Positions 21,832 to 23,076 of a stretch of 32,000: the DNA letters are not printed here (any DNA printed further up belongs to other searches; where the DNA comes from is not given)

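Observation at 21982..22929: Microbial rhodopsin of the Na+/Cl- pump (NDQ/NTQ) clade with an unrecognised N-T-T motif and no helix-F proline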

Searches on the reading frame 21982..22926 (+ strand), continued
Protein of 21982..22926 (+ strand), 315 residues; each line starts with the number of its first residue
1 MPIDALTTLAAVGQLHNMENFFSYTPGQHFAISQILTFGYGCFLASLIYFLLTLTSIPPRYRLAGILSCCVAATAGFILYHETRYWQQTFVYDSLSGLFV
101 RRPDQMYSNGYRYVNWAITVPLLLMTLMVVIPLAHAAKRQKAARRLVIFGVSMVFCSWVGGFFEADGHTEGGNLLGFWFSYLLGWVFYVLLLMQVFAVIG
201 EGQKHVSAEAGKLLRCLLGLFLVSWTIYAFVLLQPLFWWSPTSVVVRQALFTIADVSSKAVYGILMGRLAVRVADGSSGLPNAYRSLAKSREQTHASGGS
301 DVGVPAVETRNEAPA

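Call 31: find_homologous_proteins(query=A2, max_evalue=1e-20)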
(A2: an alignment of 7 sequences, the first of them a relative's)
Query A2 (7 sequences) (315 aa, profile of the alignment): 266 proteins with E <= 1e-20 among 8000 candidates; the best 120 are listed.
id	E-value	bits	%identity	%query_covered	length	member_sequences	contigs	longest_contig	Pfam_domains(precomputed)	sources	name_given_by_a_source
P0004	2.7e-156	537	62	94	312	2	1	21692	PF01036.25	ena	-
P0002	5.1e-156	537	64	90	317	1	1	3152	PF01036.25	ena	-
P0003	2.1e-155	535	61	96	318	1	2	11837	PF01036.25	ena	-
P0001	1.7e-150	518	100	100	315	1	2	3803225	PF01036.25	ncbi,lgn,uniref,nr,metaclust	ncbi:bacteriorhodopsin [Phycisphaera mikurensis]|uniref:Bacterial rhodopsin family protein n=1 Tax=P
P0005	3.3e-143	494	54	94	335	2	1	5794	PF01036.25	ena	-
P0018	1.7e-125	436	32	85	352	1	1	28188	PF01036.25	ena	-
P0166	8.6e-101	355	33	85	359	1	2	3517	PF01036.25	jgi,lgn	-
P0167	7.0e-100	352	35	83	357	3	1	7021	PF01036.25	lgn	-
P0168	9.7e-99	348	38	93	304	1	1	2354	PF01036.25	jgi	-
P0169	1.7e-97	344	41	91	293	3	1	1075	PF01036.25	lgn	-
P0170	1.9e-97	344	34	81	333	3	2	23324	PF01036.25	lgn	-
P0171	2.4e-97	344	40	87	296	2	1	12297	PF01036.25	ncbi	ncbi:MAG: bacteriorhodopsin [Planctomycetota bacterium]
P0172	1.2e-96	341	34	81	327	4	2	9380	PF01036.25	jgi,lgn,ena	jgi:hypothetical protein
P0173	5.0e-96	339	39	91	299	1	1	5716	PF01036.25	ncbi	ncbi:MAG: bacteriorhodopsin [Planctomycetota bacterium]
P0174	6.3e-96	339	38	87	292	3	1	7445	PF01036.25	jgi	-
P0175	6.8e-96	339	40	93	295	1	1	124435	PF01036.25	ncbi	ncbi:MAG: bacteriorhodopsin [Planctomycetota bacterium]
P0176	7.2e-96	339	33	92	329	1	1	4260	PF01036.25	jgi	-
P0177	7.8e-95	336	33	82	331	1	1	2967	PF01036.25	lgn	-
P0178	1.4e-94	335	35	82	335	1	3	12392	PF01036.25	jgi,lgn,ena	-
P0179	4.5e-94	333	40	89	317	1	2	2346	PF01036.25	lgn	-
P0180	3.1e-93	330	29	91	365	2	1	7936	PF01036.25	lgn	-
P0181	5.4e-92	326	36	95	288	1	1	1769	PF01036.25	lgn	-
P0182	5.0e-91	323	40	80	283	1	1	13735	PF01036.25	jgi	-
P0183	6.1e-90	319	33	81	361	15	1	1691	PF01036.25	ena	-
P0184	1.3e-89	318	40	80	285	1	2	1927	PF01036.25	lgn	-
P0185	1.3e-89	318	37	96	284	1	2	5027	PF01036.25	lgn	-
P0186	2.7e-89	317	40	84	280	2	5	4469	PF01036.25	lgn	-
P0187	3.1e-89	317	33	82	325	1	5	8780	PF01036.25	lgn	-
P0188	6.6e-89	316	33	85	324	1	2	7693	PF01036.25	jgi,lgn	jgi:bacteriorhodopsin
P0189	9.3e-89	316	38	80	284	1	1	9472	PF01036.25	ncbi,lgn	ncbi:MAG: bacteriorhodopsin [Verrucomicrobiota bacterium]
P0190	1.1e-88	315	34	81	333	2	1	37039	PF01036.25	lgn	-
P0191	4.2e-88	313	39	82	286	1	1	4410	PF01036.25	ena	-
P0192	2.2e-87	311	39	80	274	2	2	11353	PF01036.25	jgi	-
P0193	1.1e-86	309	40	82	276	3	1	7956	PF01036.25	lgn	-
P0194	5.1e-85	303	34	81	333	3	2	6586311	PF01036.25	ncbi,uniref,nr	ncbi:Green-light absorbing proteorhodopsin precursor [Rubripirellula obstinata]|uniref:Green-light a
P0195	8.3e-80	286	35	76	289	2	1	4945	PF01036.25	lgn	-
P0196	2.4e-78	281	38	78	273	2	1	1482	PF01036.25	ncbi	ncbi:MAG: bacteriorhodopsin [Verrucomicrobiota bacterium]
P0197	7.3e-78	280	34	81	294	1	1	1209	PF01036.25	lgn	-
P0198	5.0e-77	277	37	89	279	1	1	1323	PF01036.25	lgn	-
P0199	1.2e-76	276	34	91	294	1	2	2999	PF01036.25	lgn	-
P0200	1.6e-75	272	33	94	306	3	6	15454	PF01036.25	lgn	-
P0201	7.3e-75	270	33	81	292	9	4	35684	PF01036.25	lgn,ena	-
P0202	1.9e-74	269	35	83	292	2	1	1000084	PF01036.25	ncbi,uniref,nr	ncbi:rhodopsin [Fibrisoma montanum]|uniref:Rhodopsin n=1 Tax=Fibrisoma montanum TaxID=2305895 RepID=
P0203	3.3e-74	268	35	87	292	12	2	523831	PF01036.25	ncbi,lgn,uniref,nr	ncbi:bacteriorhodopsin [Micromonospora marina]|uniref:Bacteriorhodopsin n=1 Tax=Micromonospora marin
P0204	5.0e-74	267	35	85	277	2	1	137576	PF01036.25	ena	-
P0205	5.5e-74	267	37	81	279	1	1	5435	PF01036.25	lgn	-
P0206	7.3e-74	267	36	82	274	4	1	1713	PF01036.25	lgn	-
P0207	7.9e-74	267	36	90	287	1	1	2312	PF01036.25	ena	-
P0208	1.2e-73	266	36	89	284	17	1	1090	PF01036.25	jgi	jgi:bacteriorhodopsin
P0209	1.6e-73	266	35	88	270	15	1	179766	PF01036.25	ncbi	-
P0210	2.0e-73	265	35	89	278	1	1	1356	PF01036.25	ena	-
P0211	2.2e-73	265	33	91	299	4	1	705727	PF01036.25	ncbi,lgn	-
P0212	2.6e-73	265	37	72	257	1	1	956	PF01036.25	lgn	-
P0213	2.6e-73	265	35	83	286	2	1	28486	PF01036.25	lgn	-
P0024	6.4e-73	264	35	79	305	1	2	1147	PF01036.25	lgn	-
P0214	7.1e-73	263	36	82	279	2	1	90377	PF01036.25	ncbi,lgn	-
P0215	7.4e-73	263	36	94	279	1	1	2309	PF01036.25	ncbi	ncbi:MAG: bacteriorhodopsin, partial [Catalinimonas sp.]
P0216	7.5e-73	263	33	87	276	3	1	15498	PF01036.25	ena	-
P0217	8.2e-73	263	34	88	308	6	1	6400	PF01036.25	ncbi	-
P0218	8.3e-73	263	32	88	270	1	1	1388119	PF01036.25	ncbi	ncbi:bacteriorhodopsin [Spirosoma pomorum]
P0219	9.3e-73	263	35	88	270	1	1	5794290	PF01036.25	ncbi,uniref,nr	ncbi:bacteriorhodopsin [Spirosoma sp. KUDC1026]|uniref:bacteriorhodopsin n=1 Tax=Spirosoma sp. KUDC1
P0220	2.3e-72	262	38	81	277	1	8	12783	PF01036.25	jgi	jgi:bacteriorhodopsin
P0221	4.2e-72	261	35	83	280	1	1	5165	PF01036.25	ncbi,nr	ncbi:bacteriorhodopsin [Nostoc sp. CHAB 5834]|nr:bacteriorhodopsin [Nostoc sp. CHAB 5834]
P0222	8.1e-72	260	35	87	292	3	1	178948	PF01036.25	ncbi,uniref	ncbi:bacteriorhodopsin [Micromonospora sp. NPDC126480]|uniref:bacteriorhodopsin n=1 Tax=Micromonospo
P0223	1.0e-71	260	36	87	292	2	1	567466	PF01036.25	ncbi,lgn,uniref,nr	ncbi:bacteriorhodopsin [Micromonospora halophytica]|uniref:Bacteriorhodopsin n=1 Tax=Micromonospora 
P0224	1.0e-71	260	34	85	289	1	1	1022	PF01036.25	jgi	jgi:bacteriorhodopsin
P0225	1.2e-71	259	39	81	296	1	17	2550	PF01036.25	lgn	-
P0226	1.5e-71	259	35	81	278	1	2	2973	PF01036.25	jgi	jgi:bacteriorhodopsin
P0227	1.8e-71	259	36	87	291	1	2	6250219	PF01036.25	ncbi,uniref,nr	ncbi:bacteriorhodopsin [Micromonospora siamensis]|uniref:Bacteriorhodopsin n=1 Tax=Micromonospora si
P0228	2.1e-71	259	32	88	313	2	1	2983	PF01036.25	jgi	-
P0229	2.6e-71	258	35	81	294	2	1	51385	PF01036.25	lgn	-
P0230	2.8e-71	258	35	82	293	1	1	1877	PF01036.25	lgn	-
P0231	4.5e-71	258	35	87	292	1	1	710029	PF01036.25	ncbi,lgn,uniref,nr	ncbi:bacteriorhodopsin [Micromonospora mirobrigensis]|uniref:Bacteriorhodopsin n=1 Tax=Micromonospor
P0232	5.3e-71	257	35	90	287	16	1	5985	PF01036.25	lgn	-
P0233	6.0e-71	257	36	81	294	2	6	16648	PF01036.25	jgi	jgi:bacteriorhodopsin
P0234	6.1e-71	257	37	82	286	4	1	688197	PF01036.25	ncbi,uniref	ncbi:bacteriorhodopsin [Micromonospora sp. NPDC049497]|uniref:bacteriorhodopsin n=1 Tax=Micromonospo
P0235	6.1e-71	257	35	87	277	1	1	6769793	PF01036.25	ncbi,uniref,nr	ncbi:bacteriorhodopsin [Micromonospora coxensis]|uniref:Bacteriorhodopsin n=1 Tax=Micromonospora cox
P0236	8.8e-71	257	36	83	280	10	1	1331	PF01036.25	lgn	-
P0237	1.1e-70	256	33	90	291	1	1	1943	PF01036.25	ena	-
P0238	1.1e-70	256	33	81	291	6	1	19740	PF01036.25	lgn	-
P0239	1.4e-70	256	32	87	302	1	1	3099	PF01036.25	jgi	jgi:bacteriorhodopsin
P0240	1.7e-70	256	34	92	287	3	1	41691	PF01036.25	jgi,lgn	jgi:bacteriorhodopsin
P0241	1.8e-70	256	35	81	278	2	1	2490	PF01036.25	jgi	jgi:bacteriorhodopsin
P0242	2.0e-70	255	35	81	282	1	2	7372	PF01036.25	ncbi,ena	-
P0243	3.0e-70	255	35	81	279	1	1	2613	PF01036.25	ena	-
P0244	3.9e-70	254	36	83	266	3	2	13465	PF01036.25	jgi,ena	jgi:bacteriorhodopsin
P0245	4.2e-70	254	33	81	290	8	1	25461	PF01036.25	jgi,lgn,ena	-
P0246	5.4e-70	254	35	84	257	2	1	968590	PF01036.25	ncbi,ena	-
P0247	6.5e-70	254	36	82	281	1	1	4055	PF01036.25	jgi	-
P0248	8.7e-70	253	34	82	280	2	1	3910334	PF01036.25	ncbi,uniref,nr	ncbi:bacteriorhodopsin [Costertonia aggregata]|uniref:Bacteriorhodopsin n=1 Tax=Costertonia aggregat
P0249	8.9e-70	253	32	87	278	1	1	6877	PF01036.25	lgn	-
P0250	9.5e-70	253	37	80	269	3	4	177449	PF01036.25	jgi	jgi:bacteriorhodopsin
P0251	1.3e-69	253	34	82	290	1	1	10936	PF01036.25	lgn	-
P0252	2.1e-69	252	36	80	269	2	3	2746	PF01036.25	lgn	-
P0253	2.4e-69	252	35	83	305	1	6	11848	PF01036.25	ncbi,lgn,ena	-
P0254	3.4e-69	251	38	80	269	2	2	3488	PF01036.25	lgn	-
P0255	5.4e-69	251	33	95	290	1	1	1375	PF01036.25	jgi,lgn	-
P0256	6.1e-69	250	34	81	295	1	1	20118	PF01036.25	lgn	-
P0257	7.3e-69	250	33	81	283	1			PF01036.25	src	-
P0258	7.3e-69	250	35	85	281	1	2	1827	PF01036.25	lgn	-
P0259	8.2e-69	250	34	96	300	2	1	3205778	PF01036.25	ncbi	-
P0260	2.2e-68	249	35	83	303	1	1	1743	PF01036.25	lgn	-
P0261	3.2e-68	248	34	88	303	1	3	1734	PF01036.25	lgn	-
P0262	6.7e-68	247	33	84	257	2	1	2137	PF01036.25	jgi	jgi:bacteriorhodopsin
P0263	8.4e-68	247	34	91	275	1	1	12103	PF01036.25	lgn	-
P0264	8.6e-68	247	33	82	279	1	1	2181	PF01036.25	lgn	-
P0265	9.5e-68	247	34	81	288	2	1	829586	PF01036.25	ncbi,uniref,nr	ncbi:bacteriorhodopsin [Sphingomonas lenta]|uniref:Rhodopsin n=1 Tax=Sphingomonas lenta TaxID=114188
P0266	1.1e-67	246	32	83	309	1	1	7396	PF01036.25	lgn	-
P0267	1.2e-67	246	33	80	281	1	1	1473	PF01036.25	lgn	-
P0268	1.2e-67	246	37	82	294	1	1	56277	PF01036.25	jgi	-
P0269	1.3e-67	246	34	81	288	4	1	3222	PF01036.25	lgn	-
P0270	1.7e-67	246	30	95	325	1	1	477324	PF01036.25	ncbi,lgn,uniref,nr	ncbi:bacteriorhodopsin [Parvularcula dongshanensis]|uniref:Bacteriorhodopsin n=1 Tax=Parvularcula do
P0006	1.8e-67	246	36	89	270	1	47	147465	PF01036.25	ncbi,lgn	-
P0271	3.0e-67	245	36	85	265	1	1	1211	PF01036.25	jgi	jgi:bacteriorhodopsin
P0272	4.8e-67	244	33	96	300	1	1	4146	PF01036.25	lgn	-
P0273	5.1e-67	244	35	90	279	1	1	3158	PF01036.25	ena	-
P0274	7.6e-67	244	32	81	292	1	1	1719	PF01036.25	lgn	-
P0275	7.7e-67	244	35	90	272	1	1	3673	PF01036.25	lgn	-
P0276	9.4e-67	243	35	88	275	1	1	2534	PF01036.25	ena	-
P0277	2.0e-66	242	35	82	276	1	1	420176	PF01036.25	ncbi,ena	-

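Call 43: find_homologous_proteins(query=A3, max_evalue=0.001)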
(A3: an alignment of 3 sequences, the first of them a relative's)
Query A3 (3 sequences) (310 aa, profile of the alignment): 5 proteins with E <= 0.001 among 8000 candidates.
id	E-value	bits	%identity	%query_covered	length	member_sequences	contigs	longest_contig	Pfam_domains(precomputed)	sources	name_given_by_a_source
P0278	2.5e-188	644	38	91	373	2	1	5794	PF15461.12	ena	-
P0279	4.1e-125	436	100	100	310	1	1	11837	PF15461.12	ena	-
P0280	8.0e-71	257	53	90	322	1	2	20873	PF15461.12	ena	-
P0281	4.6e-65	238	52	91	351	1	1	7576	PF15461.12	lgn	-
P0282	1.8e-17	82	38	65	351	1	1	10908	PF15461.12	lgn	-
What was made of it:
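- A profile search of 5.8 billion protein clusters found no P. mikurensis hit (call 43).
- Tried and rejected: A profile search with three clade-linked Blh proteins returned 5 hits, none from P. mikurensis (call 43).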

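Call 45: find_encoding_contigs(protein=P0280, flank=6000, max_places=2)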
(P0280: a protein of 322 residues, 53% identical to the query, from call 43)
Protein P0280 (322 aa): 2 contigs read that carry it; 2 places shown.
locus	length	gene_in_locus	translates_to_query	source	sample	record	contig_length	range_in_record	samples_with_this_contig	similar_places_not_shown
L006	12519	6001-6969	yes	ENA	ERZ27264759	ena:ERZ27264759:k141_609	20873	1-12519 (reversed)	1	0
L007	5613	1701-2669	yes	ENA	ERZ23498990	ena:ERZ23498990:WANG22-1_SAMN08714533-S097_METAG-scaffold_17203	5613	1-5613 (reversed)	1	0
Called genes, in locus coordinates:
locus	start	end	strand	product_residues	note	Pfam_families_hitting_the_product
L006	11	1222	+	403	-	PF01882:DUF58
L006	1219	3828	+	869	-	PF11992:TgpA_N, PF01841:Transglut_core, PF13559:DUF4129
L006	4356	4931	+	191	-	-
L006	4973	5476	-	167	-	-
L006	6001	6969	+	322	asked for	PF15461:BCD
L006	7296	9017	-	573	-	PF00460:Flg_bb_rod, PF22692:LlgE_F_G_D1, PF07559:FlgE_D2 (weak), PF06429:Flg_bbr_C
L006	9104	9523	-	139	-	PF13366:PDDEXK_3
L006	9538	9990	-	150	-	PF03963:FlgD, PF13861:FLgD_tudor (faint)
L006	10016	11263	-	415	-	-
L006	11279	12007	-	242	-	-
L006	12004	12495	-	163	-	PF02050:FliJ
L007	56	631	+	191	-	-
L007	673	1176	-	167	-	-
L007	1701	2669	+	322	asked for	PF15461:BCD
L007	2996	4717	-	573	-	PF00460:Flg_bb_rod, PF22692:LlgE_F_G_D1, PF07559:FlgE_D2 (weak), PF06429:Flg_bbr_C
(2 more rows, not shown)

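Call 46: find_encoding_contigs(protein=P0281, flank=6000, max_places=2)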
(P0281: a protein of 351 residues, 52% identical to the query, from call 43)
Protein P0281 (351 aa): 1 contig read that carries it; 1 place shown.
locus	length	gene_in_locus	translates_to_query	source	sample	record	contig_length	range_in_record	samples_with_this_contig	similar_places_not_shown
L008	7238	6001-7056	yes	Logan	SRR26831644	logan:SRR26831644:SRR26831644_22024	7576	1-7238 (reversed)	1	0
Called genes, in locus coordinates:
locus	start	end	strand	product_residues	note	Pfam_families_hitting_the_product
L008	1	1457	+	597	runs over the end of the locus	?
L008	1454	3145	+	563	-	PF02321:OEP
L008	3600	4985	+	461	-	PF02386:TrkH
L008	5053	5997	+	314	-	PF01036:Bac_rhodopsin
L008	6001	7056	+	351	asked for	PF15461:BCD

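Call 49: find_encoding_contigs(protein=P0017, flank=8000, max_places=3)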
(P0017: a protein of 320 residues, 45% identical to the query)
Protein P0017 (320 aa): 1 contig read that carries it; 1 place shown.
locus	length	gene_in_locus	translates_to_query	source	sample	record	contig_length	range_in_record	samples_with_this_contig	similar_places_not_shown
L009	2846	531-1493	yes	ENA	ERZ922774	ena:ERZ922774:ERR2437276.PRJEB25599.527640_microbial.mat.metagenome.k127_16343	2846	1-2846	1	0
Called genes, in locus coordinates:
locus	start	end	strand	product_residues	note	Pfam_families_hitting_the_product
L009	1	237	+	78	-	?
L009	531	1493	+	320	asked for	PF01036:Bac_rhodopsin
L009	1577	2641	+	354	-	PF15461:BCD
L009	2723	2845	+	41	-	?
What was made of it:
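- Blh also flanks the closest out-group rhodopsins in L008 and L009 (calls 46, 49).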

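Call 53: find_related_loci(query=A4, collection=metagenome_contigs, flank=6000)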
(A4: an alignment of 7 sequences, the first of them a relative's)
Query A4 (315 aa) in metagenome_contigs; peptide patterns used: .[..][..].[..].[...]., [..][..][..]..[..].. (x = any residue, [..] = any of these).
414 stretches matched a pattern; 98 encode a relative of the query (tblastn E <= 1e-3); the best 80 are kept; 80 distinct loci.
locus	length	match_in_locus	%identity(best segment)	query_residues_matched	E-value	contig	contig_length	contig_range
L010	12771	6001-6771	43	14-271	4e-68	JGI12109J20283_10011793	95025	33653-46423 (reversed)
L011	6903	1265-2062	41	17-284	2e-67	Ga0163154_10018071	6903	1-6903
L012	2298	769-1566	40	17-284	1e-67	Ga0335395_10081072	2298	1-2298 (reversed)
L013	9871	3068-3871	40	14-275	3e-64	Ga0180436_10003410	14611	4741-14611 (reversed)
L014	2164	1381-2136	41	17-270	1e-64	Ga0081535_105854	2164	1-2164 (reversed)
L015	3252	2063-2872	36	15-292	1e-51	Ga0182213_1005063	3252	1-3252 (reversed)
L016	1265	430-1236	35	15-293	1e-50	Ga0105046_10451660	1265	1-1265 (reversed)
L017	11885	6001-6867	35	14-271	5e-46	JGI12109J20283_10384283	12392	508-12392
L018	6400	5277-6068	34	1-275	5e-46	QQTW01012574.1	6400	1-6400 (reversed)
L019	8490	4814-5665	34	15-271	2e-45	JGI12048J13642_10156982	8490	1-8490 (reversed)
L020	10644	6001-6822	32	15-314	4e-45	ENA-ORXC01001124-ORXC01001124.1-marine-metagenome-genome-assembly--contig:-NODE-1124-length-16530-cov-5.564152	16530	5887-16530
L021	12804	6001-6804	36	13-288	5e-45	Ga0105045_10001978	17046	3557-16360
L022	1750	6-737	38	67-303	1e-45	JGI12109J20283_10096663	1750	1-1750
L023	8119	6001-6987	31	17-313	1e-43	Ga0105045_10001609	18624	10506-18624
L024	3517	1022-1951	33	15-281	9e-44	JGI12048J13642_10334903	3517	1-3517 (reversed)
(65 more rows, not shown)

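Call 57: find_related_loci(query=A5, collection=genome_contigs, flank=5000)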
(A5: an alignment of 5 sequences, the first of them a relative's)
Query A5 (310 aa) in genome_contigs; peptide patterns used: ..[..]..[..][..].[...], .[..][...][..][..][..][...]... (x = any residue, [..] = any of these).
292 stretches matched a pattern; 48 encode a relative of the query (tblastn E <= 1e-3); 48 distinct loci.
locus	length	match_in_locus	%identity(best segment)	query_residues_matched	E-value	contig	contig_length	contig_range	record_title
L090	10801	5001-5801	39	6-288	3e-28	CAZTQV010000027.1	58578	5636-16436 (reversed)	MAG TPA_asm: uncultured Phycisphaeraceae bacterium isolate SRP342821_co1_63 genome assembly, contig: NODE_347_length_585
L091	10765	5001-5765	25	5-251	3e-16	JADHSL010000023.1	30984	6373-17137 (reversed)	MAG: Pirellulales bacterium isolate BS30m-G48 BS307-30m-C896, whole genome shotgun sequence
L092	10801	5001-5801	31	7-287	2e-15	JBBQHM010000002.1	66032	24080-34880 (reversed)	MAG: Chthoniobacterales bacterium isolate Co_metawrap_904 Cmw_904_k141_23970153_length_66032_cov_10.0000, whole genome s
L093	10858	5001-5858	31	1-287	9e-15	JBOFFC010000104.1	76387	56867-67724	MAG: Lacipirellulaceae bacterium isolate WFFMC_MAG_108 k139_1753572_flag=0_multi=9.8697_len=76387, whole genome shotgun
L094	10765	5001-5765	26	5-251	3e-14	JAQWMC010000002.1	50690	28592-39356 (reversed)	MAG: Pirellulales bacterium isolate cluster2_bin.143 k141_2199603, whole genome shotgun sequence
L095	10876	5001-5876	27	5-287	1e-13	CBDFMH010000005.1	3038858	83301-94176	MAG: Pirellulales bacterium isolate 3f522adb-c3d1-4d0f-abb8-0f6670d89eb4 genome assembly, contig: contig_5, whole genome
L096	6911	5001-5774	24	3-251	4e-13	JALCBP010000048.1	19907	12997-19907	MAG: Pirellulales bacterium isolate H2_metabat_bins_sspec.tsv.001 NODE_120_length_19907_cov_33.634344, whole genome shot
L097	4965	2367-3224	32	13-287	9e-13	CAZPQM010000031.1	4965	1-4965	MAG TPA_asm: uncultured Rickettsiales bacterium isolate SRP141376_co5_105 genome assembly, contig: NODE_39108_length_496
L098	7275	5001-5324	35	14-121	1e-12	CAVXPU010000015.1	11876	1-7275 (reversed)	MAG: Pyrinomonadaceae bacterium isolate MFD04651.bin.1.211 genome assembly, contig: contig_55876, whole genome shotgun s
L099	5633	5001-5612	25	9-215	2e-12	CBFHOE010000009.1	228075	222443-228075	MAG: Limisphaerales bacterium isolate Co_bin_111_strict genome assembly, contig: Co_bin_111_strict_c9, whole genome shot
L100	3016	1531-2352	27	6-288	3e-12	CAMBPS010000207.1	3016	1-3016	MAG: Prosthecobacter debontii isolate AE-24oct19-127 genome assembly, contig: AE-24oct19-C71966, whole genome shotgun se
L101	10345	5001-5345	39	7-117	6e-12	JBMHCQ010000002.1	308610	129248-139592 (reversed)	MAG: Akkermansiaceae bacterium isolate xHP1_bin.484 c_000000000002, whole genome shotgun sequence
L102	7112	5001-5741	32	19-303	5e-12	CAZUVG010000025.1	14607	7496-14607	MAG TPA_asm: uncultured Roseicyclus sp. isolate SRP332253_co1_154 genome assembly, contig: NODE_6920_length_14607_cov_4.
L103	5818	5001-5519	32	17-219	1e-11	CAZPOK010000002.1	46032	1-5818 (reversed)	MAG TPA_asm: uncultured Rhodobacterales bacterium isolate binchicken_co13_318 genome assembly, contig: NODE_755_length_4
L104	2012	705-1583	25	2-287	2e-11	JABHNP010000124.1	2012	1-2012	MAG: Planctomycetaceae bacterium isolate SI037S4_bin10 k141_211572, whole genome shotgun sequence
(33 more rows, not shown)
